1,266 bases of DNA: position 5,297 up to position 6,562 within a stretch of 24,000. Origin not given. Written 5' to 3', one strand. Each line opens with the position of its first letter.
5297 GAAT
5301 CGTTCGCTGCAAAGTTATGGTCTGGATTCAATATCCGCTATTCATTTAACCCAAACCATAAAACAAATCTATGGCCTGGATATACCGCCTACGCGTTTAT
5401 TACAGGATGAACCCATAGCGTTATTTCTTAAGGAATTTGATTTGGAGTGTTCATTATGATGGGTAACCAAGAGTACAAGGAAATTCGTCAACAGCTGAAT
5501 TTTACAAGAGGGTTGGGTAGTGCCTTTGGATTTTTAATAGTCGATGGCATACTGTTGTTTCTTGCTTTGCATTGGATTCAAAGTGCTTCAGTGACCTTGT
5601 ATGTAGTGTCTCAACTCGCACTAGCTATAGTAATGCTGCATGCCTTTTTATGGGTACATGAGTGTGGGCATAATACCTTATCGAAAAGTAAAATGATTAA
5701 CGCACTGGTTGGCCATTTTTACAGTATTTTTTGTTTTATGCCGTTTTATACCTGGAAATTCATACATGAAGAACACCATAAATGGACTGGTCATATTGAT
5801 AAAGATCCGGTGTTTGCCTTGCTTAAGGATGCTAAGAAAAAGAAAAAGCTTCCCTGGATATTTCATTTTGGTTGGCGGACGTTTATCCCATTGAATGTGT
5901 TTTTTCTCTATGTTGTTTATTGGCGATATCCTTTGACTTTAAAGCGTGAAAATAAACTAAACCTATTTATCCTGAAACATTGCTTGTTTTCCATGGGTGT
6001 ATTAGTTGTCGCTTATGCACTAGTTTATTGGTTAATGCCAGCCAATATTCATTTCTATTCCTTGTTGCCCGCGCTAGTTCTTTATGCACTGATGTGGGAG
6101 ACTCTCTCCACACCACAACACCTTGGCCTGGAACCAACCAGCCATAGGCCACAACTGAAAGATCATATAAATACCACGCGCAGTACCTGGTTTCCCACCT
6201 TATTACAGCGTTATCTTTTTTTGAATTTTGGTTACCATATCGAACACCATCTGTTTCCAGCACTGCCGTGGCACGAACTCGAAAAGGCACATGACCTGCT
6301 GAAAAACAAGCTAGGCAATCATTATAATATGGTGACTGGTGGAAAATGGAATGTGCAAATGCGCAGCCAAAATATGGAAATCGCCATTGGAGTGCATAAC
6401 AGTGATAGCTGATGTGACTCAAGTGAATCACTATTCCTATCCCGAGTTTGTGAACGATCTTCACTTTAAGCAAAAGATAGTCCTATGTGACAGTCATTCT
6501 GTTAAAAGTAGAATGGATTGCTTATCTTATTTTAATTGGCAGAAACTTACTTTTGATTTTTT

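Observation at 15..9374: Compact orphan AT-less PKS locus with desaturase, MBL-type hydrolase, discrete AT and TylF O-methyltransferase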

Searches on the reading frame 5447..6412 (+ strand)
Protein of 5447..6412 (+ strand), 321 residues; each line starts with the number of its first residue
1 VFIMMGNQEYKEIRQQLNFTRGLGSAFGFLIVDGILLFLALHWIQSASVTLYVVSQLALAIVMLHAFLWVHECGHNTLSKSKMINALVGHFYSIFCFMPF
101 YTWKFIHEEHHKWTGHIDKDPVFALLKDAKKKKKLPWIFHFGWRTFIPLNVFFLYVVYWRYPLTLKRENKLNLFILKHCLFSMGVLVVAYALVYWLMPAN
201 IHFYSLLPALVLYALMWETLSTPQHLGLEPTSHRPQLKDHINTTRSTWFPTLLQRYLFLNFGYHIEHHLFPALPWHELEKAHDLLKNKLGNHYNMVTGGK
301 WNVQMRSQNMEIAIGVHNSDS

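Call 5: search_protein_families(library=pfam, proteins=[window:5447-6412:+], max_evalue=0.01)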
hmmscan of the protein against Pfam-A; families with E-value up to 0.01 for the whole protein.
window:5447-6412:+ (321 aa): 1 family
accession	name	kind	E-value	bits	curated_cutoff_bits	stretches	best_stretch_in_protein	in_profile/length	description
PF00487.30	FA_desaturase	-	1.1e-34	120.8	29.7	1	51-293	5-246/253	Fatty acid desaturase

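Call 8: search_protein_families(library=ncbifam, proteins=[window:5447-6412:+], max_evalue=0.001)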
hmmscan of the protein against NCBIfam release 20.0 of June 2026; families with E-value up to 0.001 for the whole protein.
window:5447-6412:+ (321 aa): 5 families
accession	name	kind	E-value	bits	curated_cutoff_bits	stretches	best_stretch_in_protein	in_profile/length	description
NF041365.1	GntB_guanitoxin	equivalog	1.2e-14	54.5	380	1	11-299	14-293/308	guanitoxin biosynthesis L-arginine gamma (S) hydroxylase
NF052548.1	FAdesatDesABac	equivalog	7.3e-11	41.8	500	1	31-284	29-291/328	Delta(5) desaturase DesA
NF052549.1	FAdesatDesBBac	equivalog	8.4e-07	28.6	500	1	47-275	48-279/340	Delta(10) desaturase DesB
NF045688.1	BCarotHydoxCrtR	equivalog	2.8e-06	26.6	475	1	49-298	52-269/297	beta-carotene hydroxylase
NF045690.1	BCarotKetCrtW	equivalog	0.00036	19.9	350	0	243-284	211-252/257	beta-carotene ketolase CrtW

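Call 9: find_encoding_contigs(protein=window:5456-6412:+, flank=10000, max_places=6)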
Protein window:5456-6412:+ (318 aa): 24 contigs read that carry it; 3 places shown.
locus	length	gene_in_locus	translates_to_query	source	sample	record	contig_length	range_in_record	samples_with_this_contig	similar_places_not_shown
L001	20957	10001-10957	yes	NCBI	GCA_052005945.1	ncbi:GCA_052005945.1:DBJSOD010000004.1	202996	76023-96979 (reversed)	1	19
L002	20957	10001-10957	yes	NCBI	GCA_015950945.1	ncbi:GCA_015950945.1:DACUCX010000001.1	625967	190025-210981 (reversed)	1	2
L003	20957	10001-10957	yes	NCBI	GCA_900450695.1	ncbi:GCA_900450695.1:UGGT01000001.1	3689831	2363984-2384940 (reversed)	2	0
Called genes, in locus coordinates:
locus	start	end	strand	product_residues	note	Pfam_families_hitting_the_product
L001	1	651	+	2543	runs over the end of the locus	PF21089:PKS_DH_N, PF00109:ketoacyl-synt, PF02801:Ketoacyl-synt_C, PF16197:KAsynt_C_assoc, PF21089:PKS_DH_N, PF14765:PS-DH, PF00109:ketoacyl-synt, PF02801:Ketoacyl-synt_C, +8 more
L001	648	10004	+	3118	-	PF14765:PS-DH, PF00550:PP-binding, PF08659:KR, PF00109:ketoacyl-synt, PF02801:Ketoacyl-synt_C, PF00550:PP-binding, PF00109:ketoacyl-synt, PF02801:Ketoacyl-synt_C, +15 more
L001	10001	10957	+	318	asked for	PF00487:FA_desaturase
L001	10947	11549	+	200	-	-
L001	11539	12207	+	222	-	PF00753:Lactamase_B, PF12706:Lactamase_B_2 (weak)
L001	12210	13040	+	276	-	PF00698:Acyl_transf_1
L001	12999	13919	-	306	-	PF05711:TylF, PF13578:Methyltransf_24, PF05711:TylF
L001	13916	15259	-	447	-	-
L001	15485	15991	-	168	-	PF07275:ArdA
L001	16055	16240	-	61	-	-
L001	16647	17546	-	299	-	PF12834:Phage_int_SAM_2, PF12835:Integrase_1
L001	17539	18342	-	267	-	PF12834:Phage_int_SAM_2 (weak)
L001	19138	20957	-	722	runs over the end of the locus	PF00144:Beta-lactamase, PF13354:Beta-lactamase2 (weak)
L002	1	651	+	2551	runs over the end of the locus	PF21089:PKS_DH_N, PF00109:ketoacyl-synt, PF02801:Ketoacyl-synt_C, PF16197:KAsynt_C_assoc, PF21089:PKS_DH_N, PF14765:PS-DH, PF00109:ketoacyl-synt, PF02801:Ketoacyl-synt_C, +8 more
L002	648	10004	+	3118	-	PF14765:PS-DH, PF00550:PP-binding, PF08659:KR, PF00109:ketoacyl-synt, PF02801:Ketoacyl-synt_C, PF00550:PP-binding, PF00109:ketoacyl-synt, PF02801:Ketoacyl-synt_C, +15 more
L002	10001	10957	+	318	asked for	PF00487:FA_desaturase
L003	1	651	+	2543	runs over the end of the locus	PF21089:PKS_DH_N, PF00109:ketoacyl-synt, PF02801:Ketoacyl-synt_C, PF16197:KAsynt_C_assoc, PF21089:PKS_DH_N, PF14765:PS-DH, PF00109:ketoacyl-synt, PF02801:Ketoacyl-synt_C, +8 more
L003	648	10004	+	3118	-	PF14765:PS-DH, PF00550:PP-binding, PF08659:KR, PF00109:ketoacyl-synt, PF02801:Ketoacyl-synt_C, PF00550:PP-binding, PF00109:ketoacyl-synt, PF02801:Ketoacyl-synt_C, +15 more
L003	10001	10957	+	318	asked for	PF00487:FA_desaturase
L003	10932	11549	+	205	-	-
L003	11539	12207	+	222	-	PF00753:Lactamase_B, PF12706:Lactamase_B_2 (weak)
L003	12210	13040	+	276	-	PF00698:Acyl_transf_1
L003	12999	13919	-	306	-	PF05711:TylF, PF13578:Methyltransf_24, PF05711:TylF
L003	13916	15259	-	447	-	-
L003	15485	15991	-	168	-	PF07275:ArdA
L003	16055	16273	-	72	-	-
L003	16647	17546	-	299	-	PF12834:Phage_int_SAM_2, PF12835:Integrase_1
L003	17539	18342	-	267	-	PF12834:Phage_int_SAM_2 (weak)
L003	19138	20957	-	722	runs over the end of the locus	PF00144:Beta-lactamase, PF13354:Beta-lactamase2 (weak)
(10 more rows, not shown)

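Call 15: find_homologous_proteins(query=L003:1-648:+, max_evalue=1e-10)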
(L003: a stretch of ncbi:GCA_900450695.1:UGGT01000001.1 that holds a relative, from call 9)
Query L003:1-648:+ (216 aa): 41 proteins with E <= 1e-10 among 195 candidates.
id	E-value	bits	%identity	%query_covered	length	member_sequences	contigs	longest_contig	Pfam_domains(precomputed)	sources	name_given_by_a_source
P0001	5.8e-62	227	54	100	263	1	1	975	PF00109.33,PF02801.29,PF16197.12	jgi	jgi:acyl transferase domain-containing protein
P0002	3.9e-47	179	49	88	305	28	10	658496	PF00109.33,PF00108.30,PF02801.29,PF16197.12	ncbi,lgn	-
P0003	5.2e-46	175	45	100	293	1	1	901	PF00109.33,PF02801.29,PF16197.12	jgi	jgi:acyl transferase domain-containing protein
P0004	7.1e-45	171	49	87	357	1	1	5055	PF00109.33,PF00108.30,PF02801.29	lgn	-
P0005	1.5e-44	170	47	94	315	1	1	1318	PF00109.33,PF00108.30,PF02801.29,PF16197.12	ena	-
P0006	2.5e-44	169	48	87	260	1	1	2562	PF00109.33,PF02801.29,PF16197.12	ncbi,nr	ncbi:MAG TPA: polyketide synthase, partial [Brevibacillus sp.]|nr:polyketide synthase [Brevibacillus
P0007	5.1e-44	168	48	87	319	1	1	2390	PF00109.33,PF00108.30,PF02801.29,PF16197.12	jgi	jgi:acyl transferase domain-containing protein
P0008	3.5e-41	159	47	88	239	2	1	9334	PF02801.29,PF16197.12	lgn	-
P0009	2.1e-40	157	45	87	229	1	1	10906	PF00109.33,PF02801.29,PF16197.12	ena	-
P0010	4.2e-39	152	44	88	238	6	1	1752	PF00109.33,PF02801.29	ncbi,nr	ncbi:MAG: polyketide synthase, partial [Ruminococcus bromii]|nr:polyketide synthase [Ruminococcus br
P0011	4.6e-37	146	47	82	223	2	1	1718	PF02801.29,PF16197.12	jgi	jgi:acyl transferase domain-containing protein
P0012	8.6e-37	145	45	89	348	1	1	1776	PF22336.3,PF00109.33,PF22621.3,PF02801.29,PF16197.12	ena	-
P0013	5.3e-35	139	46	84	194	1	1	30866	PF02801.29,PF16197.12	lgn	-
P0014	1.5e-33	134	36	93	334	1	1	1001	PF00109.33,PF22621.3,PF00108.30,PF02801.29,PF16197.12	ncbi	ncbi:beta-ketoacyl synthase N-terminal-like domain-containing protein, partial [Clostridium beijerin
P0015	2.9e-33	133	44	87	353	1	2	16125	PF00109.33,PF02801.29,PF16197.12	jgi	-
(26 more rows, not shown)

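Call 17: find_related_loci(query=L003:1-648:+, collection=genome_contigs, flank=10000)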
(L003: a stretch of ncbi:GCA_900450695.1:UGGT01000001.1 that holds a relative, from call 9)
Query L003:1-648:+ (216 aa) in genome_contigs; peptide patterns used: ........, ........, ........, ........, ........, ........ (x = any residue, [..] = any of these).
174 stretches matched a pattern; 75 encode a relative of the query (tblastn E <= 1e-3); 75 distinct loci.
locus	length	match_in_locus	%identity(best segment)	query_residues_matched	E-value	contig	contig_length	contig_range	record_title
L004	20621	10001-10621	92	10-216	4e-130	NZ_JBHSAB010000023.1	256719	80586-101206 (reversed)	Legionella dresdenensis strain CCUG 59858 platanus_K_default_23, whole genome shotgun sequence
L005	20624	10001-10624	41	1-196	2e-44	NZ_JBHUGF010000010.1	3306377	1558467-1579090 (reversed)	Paenibacillus nicotianae strain CGMCC 1.12819 velvet_auto_83_10, whole genome shotgun sequence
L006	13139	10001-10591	42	1-188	3e-42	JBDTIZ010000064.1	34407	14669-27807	MAG: Gammaproteobacteria bacterium isolate cluster2_bin.40 k127_431014, whole genome shotgun sequence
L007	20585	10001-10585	39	2-195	2e-39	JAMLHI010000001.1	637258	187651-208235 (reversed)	MAG: Chitinophagales bacterium isolate ACE_NR_BACT6 ACE_NR_BACT6_1, whole genome shotgun sequence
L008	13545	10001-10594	42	2-187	2e-43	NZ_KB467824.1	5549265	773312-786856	Janthinobacterium sp. CG3 JANGC3DRAFT_scaffold1.1, whole genome shotgun sequence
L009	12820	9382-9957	42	1-188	3e-38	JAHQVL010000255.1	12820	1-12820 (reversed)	MAG: Rhodothermaceae bacterium isolate MAG.022 Bin022-P43293, whole genome shotgun sequence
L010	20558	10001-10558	42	2-187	3e-38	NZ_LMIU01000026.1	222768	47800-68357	Achromobacter sp. Root83 contig_7, whole genome shotgun sequence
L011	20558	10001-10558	40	2-186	6e-38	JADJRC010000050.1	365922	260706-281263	MAG: Lewinellaceae bacterium isolate Fred_18-Q3-R57-64_MAXAC.370 tig01546935-10-3655110, whole genome shotgun sequence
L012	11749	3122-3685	42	1-188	9e-38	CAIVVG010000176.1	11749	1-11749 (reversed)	MAG: uncultured Chlamydiae bacterium isolate Umea1_bin-1462 genome assembly, contig: bin-1462:176/217, whole genome shot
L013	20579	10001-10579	39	2-194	5e-38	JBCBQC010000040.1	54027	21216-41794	MAG: Bacteroidota bacterium isolate J06634_9 NODE_40_length_54027_cov_9.023892, whole genome shotgun sequence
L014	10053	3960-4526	40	2-190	2e-37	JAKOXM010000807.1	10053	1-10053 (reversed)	MAG: Bacteroidota bacterium isolate JPNG_metabat.63_sub k201_24065, whole genome shotgun sequence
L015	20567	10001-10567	41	2-190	1e-37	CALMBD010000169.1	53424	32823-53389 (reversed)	MAG TPA_asm: uncultured Bacteroidetes bacterium isolate SRR5676451_bin.54_CONCOCT_v1.1_MAG genome assembly, contig: ERZ7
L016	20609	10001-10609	40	2-201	4e-37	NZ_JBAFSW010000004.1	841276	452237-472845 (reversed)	Streptomyces sp. NRRL B-2790 4, whole genome shotgun sequence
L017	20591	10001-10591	36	2-199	2e-37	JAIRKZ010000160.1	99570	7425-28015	MAG: Tannerellaceae bacterium isolate Cc175_bin27 k119_621192, whole genome shotgun sequence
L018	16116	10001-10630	38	1-190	5e-37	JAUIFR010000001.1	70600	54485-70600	MAG: Bacteroidia bacterium isolate Co_bin.109 NODE_3110_length_70600_cov_1.154910, whole genome shotgun sequence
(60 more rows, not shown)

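Call 18: list_cluster_members(proteins=[window:5456-6412:+, window:6994-7662:+, window:8454-9374:-, window:9371-10714:-])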
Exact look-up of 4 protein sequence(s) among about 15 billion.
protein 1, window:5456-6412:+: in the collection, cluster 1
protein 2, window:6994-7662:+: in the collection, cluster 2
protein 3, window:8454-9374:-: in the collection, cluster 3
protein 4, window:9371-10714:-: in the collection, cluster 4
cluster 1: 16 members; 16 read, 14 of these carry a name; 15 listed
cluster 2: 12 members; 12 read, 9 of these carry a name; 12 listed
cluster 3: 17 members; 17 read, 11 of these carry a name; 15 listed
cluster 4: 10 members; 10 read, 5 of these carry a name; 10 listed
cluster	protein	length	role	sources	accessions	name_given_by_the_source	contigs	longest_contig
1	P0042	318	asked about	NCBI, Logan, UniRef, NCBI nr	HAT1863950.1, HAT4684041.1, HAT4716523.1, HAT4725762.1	TPA: fatty acid desaturase [Legionella pneumophila] | Fatty acid desaturase n=2 Tax=Legionellaceae TaxID=444 RepID=A0A377GBJ3_9GAMM | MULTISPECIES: fatty acid desaturase [Legionellaceae]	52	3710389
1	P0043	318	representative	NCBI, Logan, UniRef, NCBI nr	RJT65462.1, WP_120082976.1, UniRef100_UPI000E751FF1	hypothetical protein D6J03_12575 [Legionella taurinensis] | fatty acid desaturase family protein n=2 Tax=Legionella TaxID=445 RepID=UPI000E751FF1 | fatty acid desaturase [Legionella taurinensis]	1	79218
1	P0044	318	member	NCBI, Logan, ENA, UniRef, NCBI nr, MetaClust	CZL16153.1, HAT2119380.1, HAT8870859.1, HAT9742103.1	TPA: fatty acid desaturase [Legionella pneumophila] | fatty acid desaturase family protein n=1 Tax=Legionella pneumophila TaxID=446 ... | fatty acid desaturase [Legionella pneumophila]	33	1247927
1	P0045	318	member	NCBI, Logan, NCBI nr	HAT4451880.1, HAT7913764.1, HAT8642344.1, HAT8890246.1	TPA: hypothetical protein JBG56_01415 [Legionella pneumophila] | fatty acid desaturase [Legionella pneumophila]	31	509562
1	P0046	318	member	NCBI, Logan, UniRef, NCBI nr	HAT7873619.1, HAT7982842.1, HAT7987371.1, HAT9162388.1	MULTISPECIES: fatty acid desaturase family protein [Legionella] | fatty acid desaturase family protein n=1 Tax=Legionella TaxID=445 RepID=UPI00193E3D6E | fatty acid desaturase [Legionella sp. MW5194]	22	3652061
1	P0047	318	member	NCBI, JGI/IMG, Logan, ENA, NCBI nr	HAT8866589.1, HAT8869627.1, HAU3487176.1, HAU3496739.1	TPA: fatty acid desaturase [Legionella pneumophila] | hypothetical protein [Legionella pneumophila subsp. pneumophila]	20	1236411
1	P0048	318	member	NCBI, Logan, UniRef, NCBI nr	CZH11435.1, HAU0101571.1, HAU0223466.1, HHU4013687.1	Fatty acid desaturase [Legionella pneumophila] | fatty acid desaturase family protein n=1 Tax=Legionella pneumophila TaxID=446 ...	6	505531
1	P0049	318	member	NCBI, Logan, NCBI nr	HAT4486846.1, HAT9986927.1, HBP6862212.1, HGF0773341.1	TPA: fatty acid desaturase family protein [Legionella pneumophila] | hypothetical protein [Legionella pneumophila]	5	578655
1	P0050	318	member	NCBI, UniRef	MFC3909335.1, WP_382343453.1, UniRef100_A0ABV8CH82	fatty acid desaturase family protein [Legionella dresdenensis] | Fatty acid desaturase family protein n=1 Tax=Legionella dresdenensis TaxID=450200 ...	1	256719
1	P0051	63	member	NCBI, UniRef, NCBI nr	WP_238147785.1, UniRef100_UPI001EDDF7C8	fatty acid desaturase [Legionella pneumophila] | fatty acid desaturase n=1 Tax=Legionella pneumophila TaxID=446 RepID=UPI001EDDF7C8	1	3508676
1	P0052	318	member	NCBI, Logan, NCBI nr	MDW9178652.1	fatty acid desaturase [Legionella pneumophila]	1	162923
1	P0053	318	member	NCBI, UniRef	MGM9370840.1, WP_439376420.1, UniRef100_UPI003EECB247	fatty acid desaturase family protein [Legionella pneumophila] | fatty acid desaturase family protein n=1 Tax=Legionella pneumophila TaxID=446 ...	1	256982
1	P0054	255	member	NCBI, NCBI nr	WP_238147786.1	fatty acid desaturase family protein [Legionella pneumophila] | fatty acid desaturase [Legionella pneumophila]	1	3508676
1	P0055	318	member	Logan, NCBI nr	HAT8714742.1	hypothetical protein [Legionella jordanis]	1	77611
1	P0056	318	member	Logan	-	-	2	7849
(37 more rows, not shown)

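Call 20: search_protein_families(library=pfam, proteins=[L004:160-3003:+, L004:2969-10624:+, L003:648-10004:+], max_evalue=0.00001)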
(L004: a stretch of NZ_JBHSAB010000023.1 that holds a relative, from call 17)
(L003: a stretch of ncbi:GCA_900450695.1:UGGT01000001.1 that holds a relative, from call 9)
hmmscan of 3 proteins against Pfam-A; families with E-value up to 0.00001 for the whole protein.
L004:160-3003:+ (947 aa): 10 families
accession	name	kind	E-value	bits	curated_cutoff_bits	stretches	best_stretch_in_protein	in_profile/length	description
PF08659.16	KR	-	1.2e-28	100.7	22.6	1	296-470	2-179/180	KR domain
PF08242.18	Methyltransf_12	-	7.3e-14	52.7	30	1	663-761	1-98/98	Methyltransferase domain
PF00106.31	adh_short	-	1.7e-13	50.9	26.6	1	296-445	2-154/195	short chain dehydrogenase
PF16197.11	KAsynt_C_assoc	-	8.4e-12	45.9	33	1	32-86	2-52/111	Ketoacyl-synthetase C-terminal extension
PF08241.18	Methyltransf_11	-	1.2e-10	42.3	21.2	1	663-763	1-95/95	Methyltransferase domain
PF00550.31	PP-binding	-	5.5e-10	39.8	20.8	1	856-920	2-65/67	Phosphopantetheine attachment site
PF13489.12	Methyltransf_23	-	3.8e-08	33.7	27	1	648-813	12-160/164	Methyltransferase domain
PF13649.12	Methyltransf_25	-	4.7e-08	34.1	27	1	662-759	1-97/97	Methyltransferase domain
PF13561.12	adh_short_C2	-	1.5e-07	31.7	27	1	322-442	23-146/236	Enoyl-(Acyl carrier protein) reductase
PF13847.12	Methyltransf_31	-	5.1e-07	29.9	27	1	661-781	6-120/145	Methyltransferase domain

L004:2969-10624:+ (2551 aa): 10 families
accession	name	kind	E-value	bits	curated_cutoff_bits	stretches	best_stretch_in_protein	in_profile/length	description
PF00109.32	ketoacyl-synt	-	2.2e-192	637.3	20.8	3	252-484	3-252/252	Beta-ketoacyl synthase, N-terminal domain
PF02801.28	Ketoacyl-synt_C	-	2.4e-110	363.5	20.8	3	1267-1379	2-118/119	Beta-ketoacyl synthase, C-terminal domain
PF16197.11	KAsynt_C_assoc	-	1.5e-38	132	33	2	1383-1484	2-102/111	Ketoacyl-synthetase C-terminal extension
PF08659.16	KR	-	3.3e-22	79.7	22.6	1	1769-1963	3-179/180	KR domain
PF00108.29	Thiolase_N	-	1.9e-20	73.8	26.4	1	1159-1220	62-125/260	Thiolase, N-terminal domain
PF21089.3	PKS_DH_N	-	7.3e-19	68.1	27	2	16-94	19-99/103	Polyketide synthase dehydratase domain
PF00550.31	PP-binding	-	2.7e-17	63.2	20.8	1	2031-2092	2-63/67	Phosphopantetheine attachment site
PF22621.2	CurL-like_PKS_C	-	5.8e-16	58.6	27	1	1443-1506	1-64/64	CurL-like, PKS C-terminal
PF22336.2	RhiE-like_linker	-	5.2e-15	55.6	27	1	1447-1508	2-62/67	RhiE-like, KS-MAT linker domain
PF14765.12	PS-DH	-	2.6e-13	50.3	23.7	1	786-918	13-161/166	Polyketide synthase dehydratase N-terminal domain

L003:648-10004:+ (3118 aa): 18 families
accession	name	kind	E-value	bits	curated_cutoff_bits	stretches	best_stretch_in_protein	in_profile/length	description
PF00109.32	ketoacyl-synt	-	1e-127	425.4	20.8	2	1690-1923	2-250/252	Beta-ketoacyl synthase, N-terminal domain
PF02801.28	Ketoacyl-synt_C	-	5.9e-72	239.7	20.8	2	1934-2046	2-118/119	Beta-ketoacyl synthase, C-terminal domain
PF08659.16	KR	-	6.4e-37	127.6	22.6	2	520-690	1-180/180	KR domain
PF00550.31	PP-binding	-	9.9e-36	122.3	20.8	3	1606-1669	3-66/67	Phosphopantetheine attachment site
PF16197.11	KAsynt_C_assoc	-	6.2e-17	62.5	33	1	2062-2153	16-108/111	Ketoacyl-synthetase C-terminal extension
PF08242.18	Methyltransf_12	-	1.6e-15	58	30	1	2848-2942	1-98/98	Methyltransferase domain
PF01370.27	Epimerase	-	4.5e-14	52.9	20.9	1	2462-2591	1-124/240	NAD dependent epimerase/dehydratase family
PF14765.12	PS-DH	-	2.1e-13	50.6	23.7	1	109-255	11-160/166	Polyketide synthase dehydratase N-terminal domain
PF13489.12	Methyltransf_23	-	8.5e-12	45.5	27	1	2826-2995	4-161/164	Methyltransferase domain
PF22621.2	CurL-like_PKS_C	-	2.5e-10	40.6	27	1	2104-2167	1-64/64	CurL-like, PKS C-terminal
PF13649.12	Methyltransf_25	-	2.9e-10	41.2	27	1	2847-2940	1-97/97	Methyltransferase domain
PF00108.29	Thiolase_N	-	9.6e-10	38.7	26.4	0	1839-1883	77-121/260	Thiolase, N-terminal domain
PF08241.18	Methyltransf_11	-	1.5e-09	38.8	21.2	1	2848-2944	1-95/95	Methyltransferase domain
PF13847.12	Methyltransf_31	-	1.4e-08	35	27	1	2845-2959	5-120/145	Methyltransferase domain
PF23297.2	ACP_SdgA_C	-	6.7e-08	33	27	0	3044-3106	11-73/95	Highly reducing polyketide synthase sdgA, C-terminal ACP domain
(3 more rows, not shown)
